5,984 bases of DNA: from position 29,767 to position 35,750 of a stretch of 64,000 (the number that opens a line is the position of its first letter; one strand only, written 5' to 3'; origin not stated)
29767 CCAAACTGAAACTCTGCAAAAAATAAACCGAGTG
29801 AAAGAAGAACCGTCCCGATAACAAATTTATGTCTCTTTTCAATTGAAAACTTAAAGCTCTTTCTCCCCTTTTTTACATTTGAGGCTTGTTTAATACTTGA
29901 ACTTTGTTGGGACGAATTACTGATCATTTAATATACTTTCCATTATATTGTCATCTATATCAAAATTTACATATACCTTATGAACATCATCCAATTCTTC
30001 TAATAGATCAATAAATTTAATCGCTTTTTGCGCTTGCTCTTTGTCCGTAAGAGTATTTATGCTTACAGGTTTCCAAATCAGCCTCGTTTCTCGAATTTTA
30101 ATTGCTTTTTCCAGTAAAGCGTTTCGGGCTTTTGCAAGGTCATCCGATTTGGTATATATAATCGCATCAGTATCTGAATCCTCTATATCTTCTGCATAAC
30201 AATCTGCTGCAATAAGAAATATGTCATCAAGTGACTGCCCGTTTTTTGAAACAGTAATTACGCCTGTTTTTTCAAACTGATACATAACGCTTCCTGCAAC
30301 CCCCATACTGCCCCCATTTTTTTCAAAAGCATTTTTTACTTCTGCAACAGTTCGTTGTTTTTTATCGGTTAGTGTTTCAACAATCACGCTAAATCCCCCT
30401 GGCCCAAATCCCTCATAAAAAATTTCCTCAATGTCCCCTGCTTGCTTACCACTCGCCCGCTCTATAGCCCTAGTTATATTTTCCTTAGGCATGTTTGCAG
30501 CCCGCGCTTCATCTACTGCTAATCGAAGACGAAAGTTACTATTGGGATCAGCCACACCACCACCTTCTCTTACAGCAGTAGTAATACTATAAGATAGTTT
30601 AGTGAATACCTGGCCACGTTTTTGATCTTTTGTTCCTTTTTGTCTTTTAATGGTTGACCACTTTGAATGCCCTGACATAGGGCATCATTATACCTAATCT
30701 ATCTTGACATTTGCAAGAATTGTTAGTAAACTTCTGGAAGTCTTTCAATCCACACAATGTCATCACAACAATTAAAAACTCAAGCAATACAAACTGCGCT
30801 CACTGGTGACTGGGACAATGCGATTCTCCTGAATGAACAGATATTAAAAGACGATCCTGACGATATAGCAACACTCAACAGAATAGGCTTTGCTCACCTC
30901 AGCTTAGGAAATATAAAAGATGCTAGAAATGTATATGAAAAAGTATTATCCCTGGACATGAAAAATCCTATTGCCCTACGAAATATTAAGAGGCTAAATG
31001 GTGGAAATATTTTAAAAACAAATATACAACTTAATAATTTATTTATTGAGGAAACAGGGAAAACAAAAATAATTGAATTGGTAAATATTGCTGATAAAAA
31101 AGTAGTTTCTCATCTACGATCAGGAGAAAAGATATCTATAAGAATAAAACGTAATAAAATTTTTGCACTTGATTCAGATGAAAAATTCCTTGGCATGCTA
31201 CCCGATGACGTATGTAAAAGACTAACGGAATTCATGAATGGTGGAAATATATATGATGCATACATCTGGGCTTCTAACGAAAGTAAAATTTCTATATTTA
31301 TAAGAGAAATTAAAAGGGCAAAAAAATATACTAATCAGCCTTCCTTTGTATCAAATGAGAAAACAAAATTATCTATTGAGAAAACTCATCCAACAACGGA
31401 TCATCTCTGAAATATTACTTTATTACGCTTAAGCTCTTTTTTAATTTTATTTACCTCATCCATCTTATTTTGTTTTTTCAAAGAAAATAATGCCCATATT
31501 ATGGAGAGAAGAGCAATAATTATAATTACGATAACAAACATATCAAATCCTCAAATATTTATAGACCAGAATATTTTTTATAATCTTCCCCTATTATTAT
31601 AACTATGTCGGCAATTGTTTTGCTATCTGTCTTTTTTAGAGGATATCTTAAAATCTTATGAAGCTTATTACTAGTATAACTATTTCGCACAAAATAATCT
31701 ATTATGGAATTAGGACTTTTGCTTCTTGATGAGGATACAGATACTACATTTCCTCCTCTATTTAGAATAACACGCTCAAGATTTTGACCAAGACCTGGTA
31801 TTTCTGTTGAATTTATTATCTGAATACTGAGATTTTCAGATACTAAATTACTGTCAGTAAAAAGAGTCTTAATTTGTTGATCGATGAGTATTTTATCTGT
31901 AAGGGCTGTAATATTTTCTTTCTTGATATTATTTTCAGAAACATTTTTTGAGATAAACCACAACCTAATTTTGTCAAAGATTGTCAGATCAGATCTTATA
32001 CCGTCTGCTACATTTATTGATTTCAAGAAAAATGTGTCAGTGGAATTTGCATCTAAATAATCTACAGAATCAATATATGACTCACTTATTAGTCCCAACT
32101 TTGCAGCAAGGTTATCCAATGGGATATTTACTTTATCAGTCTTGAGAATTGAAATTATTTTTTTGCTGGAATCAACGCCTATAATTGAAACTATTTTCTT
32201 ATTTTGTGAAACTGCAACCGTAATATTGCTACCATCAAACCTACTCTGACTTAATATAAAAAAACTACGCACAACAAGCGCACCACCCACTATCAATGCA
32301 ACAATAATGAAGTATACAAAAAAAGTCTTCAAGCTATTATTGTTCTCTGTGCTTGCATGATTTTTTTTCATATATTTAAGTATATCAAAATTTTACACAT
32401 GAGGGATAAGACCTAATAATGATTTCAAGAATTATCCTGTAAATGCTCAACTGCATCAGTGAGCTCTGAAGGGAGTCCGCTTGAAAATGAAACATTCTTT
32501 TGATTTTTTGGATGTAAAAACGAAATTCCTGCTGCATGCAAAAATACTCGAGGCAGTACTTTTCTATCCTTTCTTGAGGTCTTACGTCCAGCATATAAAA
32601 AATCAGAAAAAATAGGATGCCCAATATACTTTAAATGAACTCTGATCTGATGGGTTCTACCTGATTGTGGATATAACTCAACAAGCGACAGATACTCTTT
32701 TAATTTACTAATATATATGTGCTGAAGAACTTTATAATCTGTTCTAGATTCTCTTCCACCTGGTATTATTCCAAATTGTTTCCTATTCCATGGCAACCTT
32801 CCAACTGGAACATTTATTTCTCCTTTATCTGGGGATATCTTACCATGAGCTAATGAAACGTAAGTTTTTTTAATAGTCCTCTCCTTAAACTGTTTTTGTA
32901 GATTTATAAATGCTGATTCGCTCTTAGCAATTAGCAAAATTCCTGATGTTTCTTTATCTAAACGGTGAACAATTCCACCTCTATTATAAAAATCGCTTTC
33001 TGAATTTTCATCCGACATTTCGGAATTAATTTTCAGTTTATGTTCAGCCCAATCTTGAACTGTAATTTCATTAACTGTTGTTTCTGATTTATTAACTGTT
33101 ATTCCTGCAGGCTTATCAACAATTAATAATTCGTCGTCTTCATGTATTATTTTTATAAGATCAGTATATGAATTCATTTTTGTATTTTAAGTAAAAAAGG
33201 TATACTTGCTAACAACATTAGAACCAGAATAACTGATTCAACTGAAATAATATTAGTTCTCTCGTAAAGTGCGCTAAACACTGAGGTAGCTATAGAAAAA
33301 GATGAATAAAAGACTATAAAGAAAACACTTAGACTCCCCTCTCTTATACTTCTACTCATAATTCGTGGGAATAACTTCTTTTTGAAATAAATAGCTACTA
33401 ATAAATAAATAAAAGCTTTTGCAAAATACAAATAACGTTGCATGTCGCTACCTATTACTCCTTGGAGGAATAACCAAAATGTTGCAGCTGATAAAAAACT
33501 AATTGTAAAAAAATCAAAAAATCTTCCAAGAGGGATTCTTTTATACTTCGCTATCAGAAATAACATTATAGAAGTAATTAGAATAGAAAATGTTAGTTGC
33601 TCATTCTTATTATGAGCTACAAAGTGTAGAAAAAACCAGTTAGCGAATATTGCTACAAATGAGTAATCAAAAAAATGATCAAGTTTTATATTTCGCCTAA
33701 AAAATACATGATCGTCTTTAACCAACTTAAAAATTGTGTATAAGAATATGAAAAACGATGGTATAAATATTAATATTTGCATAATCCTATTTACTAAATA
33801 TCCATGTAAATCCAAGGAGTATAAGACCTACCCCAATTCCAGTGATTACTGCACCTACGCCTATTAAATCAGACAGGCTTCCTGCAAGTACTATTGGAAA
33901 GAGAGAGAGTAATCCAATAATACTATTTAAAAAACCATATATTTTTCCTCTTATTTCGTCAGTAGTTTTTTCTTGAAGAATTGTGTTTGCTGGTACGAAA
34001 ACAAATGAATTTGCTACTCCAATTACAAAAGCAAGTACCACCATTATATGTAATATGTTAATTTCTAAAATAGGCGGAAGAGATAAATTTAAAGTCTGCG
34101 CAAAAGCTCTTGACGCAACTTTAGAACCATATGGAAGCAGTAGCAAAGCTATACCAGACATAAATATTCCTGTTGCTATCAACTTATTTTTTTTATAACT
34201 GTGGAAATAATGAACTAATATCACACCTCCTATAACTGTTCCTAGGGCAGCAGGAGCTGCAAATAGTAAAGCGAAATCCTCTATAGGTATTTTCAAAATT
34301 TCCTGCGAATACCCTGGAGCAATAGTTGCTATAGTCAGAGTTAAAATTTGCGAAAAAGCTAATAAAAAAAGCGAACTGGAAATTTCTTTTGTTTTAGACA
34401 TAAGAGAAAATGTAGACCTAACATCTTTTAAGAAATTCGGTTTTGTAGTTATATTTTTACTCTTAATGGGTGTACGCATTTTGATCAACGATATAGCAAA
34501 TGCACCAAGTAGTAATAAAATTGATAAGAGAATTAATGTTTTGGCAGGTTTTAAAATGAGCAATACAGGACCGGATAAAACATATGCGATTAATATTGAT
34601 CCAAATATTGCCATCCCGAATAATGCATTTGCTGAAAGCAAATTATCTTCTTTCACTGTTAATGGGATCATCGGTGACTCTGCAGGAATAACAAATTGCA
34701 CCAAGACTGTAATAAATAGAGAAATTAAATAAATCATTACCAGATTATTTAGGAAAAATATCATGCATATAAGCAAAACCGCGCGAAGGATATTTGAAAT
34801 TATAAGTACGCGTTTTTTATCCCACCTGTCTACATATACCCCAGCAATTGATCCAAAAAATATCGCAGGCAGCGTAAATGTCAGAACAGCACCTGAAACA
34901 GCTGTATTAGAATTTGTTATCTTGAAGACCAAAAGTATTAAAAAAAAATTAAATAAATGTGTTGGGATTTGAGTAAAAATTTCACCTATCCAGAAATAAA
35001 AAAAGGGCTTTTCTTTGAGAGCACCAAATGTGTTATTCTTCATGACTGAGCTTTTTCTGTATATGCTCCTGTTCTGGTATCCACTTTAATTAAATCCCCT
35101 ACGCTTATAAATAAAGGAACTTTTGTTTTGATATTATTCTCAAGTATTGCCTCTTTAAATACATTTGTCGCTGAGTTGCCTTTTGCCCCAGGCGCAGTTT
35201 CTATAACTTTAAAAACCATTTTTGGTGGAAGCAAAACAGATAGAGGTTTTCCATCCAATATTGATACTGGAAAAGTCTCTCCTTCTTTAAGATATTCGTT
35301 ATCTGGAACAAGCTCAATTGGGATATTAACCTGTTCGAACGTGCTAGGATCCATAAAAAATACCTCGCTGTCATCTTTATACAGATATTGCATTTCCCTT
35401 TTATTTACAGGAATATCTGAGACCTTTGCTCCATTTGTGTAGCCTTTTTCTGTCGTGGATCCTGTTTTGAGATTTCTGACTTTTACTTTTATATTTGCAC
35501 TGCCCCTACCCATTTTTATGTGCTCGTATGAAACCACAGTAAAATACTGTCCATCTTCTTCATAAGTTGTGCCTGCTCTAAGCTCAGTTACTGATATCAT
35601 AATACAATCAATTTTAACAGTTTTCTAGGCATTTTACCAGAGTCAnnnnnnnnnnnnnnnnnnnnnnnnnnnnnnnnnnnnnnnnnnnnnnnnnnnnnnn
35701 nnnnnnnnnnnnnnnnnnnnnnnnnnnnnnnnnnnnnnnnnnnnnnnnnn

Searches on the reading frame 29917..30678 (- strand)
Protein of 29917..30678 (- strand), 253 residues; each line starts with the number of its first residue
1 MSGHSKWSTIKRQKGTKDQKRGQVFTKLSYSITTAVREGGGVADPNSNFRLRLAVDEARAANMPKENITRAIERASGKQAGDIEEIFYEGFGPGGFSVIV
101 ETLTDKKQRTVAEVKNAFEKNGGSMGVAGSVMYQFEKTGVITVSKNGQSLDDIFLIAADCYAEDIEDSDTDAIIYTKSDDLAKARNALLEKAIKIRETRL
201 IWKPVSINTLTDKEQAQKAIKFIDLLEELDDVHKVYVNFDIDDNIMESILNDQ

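Call 66: search_protein_families(library=pfam, proteins=[window:29917-30678:-], max_evalue=0.00001)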
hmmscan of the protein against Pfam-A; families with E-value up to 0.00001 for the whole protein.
window:29917-30678:- (253 aa): 2 families
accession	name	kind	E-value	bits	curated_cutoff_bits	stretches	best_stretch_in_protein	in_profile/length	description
PF01709.26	Transcrip_reg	-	2.4e-47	161.1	27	1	84-239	2-160/160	TACO1/YebC second and third domain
PF20772.2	TACO1_YebC_N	-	3.8e-30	104.6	36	1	5-78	1-73/73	TACO1/YebC protein N-terminal domain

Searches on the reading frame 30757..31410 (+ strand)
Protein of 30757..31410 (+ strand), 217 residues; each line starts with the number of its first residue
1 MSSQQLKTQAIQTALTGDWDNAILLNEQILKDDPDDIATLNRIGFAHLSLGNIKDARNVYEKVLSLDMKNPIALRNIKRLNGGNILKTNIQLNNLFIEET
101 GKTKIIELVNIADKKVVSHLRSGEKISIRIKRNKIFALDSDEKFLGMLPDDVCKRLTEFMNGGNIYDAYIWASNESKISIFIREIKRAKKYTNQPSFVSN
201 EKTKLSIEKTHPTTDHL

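Call 66: search_protein_families(library=pfam, proteins=[window:30757-31410:+], max_evalue=0.00001)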
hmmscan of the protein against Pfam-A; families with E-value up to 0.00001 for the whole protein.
window:30757-31410:+ (217 aa): 2 families
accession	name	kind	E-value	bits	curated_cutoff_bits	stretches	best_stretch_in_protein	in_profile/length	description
PF07719.23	TPR_2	-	6.4e-06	26.3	27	0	39-70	3-34/34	Tetratricopeptide repeat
PF14559.12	TPR_19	-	9.9e-06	26.2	25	0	17-70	5-58/68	Tetratricopeptide repeat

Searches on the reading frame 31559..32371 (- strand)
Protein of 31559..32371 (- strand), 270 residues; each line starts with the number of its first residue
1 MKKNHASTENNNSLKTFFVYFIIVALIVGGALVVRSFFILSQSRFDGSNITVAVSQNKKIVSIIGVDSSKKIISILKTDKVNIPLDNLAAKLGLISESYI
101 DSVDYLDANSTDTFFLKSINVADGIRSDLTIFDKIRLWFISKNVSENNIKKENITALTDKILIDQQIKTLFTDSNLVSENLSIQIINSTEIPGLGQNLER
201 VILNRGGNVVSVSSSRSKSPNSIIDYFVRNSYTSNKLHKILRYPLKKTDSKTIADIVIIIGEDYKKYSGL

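Call 66: search_protein_families(library=pfam, proteins=[window:31559-32371:-], max_evalue=0.00001)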
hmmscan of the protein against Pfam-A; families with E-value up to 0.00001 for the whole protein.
window:31559-32371:- (270 aa): 1 family
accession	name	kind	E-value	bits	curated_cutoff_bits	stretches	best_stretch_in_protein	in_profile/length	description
PF13399.11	LytR_C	-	3.6e-06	28.2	22.2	1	181-264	2-86/86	LytR cell envelope-related transcriptional attenuator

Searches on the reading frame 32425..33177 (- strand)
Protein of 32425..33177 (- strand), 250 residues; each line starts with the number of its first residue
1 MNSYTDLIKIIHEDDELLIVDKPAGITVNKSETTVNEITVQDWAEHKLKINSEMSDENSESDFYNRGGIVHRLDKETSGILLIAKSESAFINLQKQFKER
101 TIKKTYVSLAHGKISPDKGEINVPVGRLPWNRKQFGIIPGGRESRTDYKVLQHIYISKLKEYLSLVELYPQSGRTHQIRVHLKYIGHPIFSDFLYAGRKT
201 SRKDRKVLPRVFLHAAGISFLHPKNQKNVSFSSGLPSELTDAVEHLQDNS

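Call 66: search_protein_families(library=pfam, proteins=[window:32425-33177:-], max_evalue=0.00001)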
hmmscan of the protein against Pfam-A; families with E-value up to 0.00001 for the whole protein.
window:32425-33177:- (250 aa): 1 family
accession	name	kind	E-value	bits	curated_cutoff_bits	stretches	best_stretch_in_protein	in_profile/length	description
PF00849.27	PseudoU_synth_2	-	1.2e-28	100.7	26.8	1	17-183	2-151/152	RNA pseudouridylate synthase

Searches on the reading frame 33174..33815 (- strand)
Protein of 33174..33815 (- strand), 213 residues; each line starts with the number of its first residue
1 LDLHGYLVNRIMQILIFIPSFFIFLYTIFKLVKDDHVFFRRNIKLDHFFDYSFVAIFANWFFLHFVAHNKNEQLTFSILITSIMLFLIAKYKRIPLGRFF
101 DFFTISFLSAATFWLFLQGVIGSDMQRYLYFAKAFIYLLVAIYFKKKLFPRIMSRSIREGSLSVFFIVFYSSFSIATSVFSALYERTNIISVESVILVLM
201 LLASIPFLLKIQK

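Call 66: search_protein_families(library=pfam, proteins=[window:33174-33815:-], max_evalue=0.00001)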
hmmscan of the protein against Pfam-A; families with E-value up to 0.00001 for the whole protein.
window:33174-33815:- (213 aa): 0 families

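Call 85: search_protein_families(library=pfam, proteins=[window:33174-33815:-], max_evalue=0.01)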
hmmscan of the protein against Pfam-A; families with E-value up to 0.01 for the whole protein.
window:33174-33815:- (213 aa): 1 family
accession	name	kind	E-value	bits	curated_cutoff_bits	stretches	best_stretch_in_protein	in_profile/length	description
PF19885.4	DUF6358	-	0.0096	16.6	28.4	1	110-149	13-52/61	Family of unknown function (DUF6358)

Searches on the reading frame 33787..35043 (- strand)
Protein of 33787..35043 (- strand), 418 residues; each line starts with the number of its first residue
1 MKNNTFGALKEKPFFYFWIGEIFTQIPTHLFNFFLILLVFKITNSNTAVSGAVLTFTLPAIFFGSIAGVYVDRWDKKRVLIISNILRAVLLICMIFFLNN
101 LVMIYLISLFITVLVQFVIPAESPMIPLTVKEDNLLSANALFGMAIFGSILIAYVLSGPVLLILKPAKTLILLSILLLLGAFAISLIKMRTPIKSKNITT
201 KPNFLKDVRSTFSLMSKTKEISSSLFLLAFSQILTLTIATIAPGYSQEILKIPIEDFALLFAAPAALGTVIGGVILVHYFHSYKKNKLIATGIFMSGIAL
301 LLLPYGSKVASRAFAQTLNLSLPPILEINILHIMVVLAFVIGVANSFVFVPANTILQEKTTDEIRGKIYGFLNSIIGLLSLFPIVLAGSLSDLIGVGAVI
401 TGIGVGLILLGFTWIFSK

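Call 66: search_protein_families(library=pfam, proteins=[window:33787-35043:-], max_evalue=0.00001)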
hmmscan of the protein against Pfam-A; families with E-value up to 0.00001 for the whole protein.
window:33787-35043:- (418 aa): 2 families
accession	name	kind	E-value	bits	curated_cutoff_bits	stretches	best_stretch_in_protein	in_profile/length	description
PF07690.21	MFS_1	-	6.2e-26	91.6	33.4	1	18-306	2-291/347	Major Facilitator Superfamily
PF05977.19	MFS_3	-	1.6e-06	27.3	27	1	5-305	3-303/524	Transmembrane secretion effector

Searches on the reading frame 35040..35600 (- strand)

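Call 66: search_protein_families(library=pfam, proteins=[window:35040-35600:-], max_evalue=0.00001)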
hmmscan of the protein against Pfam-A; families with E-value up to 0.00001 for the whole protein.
window:35040-35600:- (186 aa): 3 families
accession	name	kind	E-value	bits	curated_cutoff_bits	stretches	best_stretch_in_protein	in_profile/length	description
PF09285.17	Elong-fact-P_C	-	3.4e-20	71.9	25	1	129-182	2-55/56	Elongation factor P, C-terminal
PF01132.26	EFP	-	1.9e-16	60.2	27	1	68-120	1-54/54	Elongation factor P (EF-P) OB domain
PF08207.18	EFP_N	-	3e-16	59.6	23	1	3-60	1-58/58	Elongation factor P (EF-P) KOW-like domain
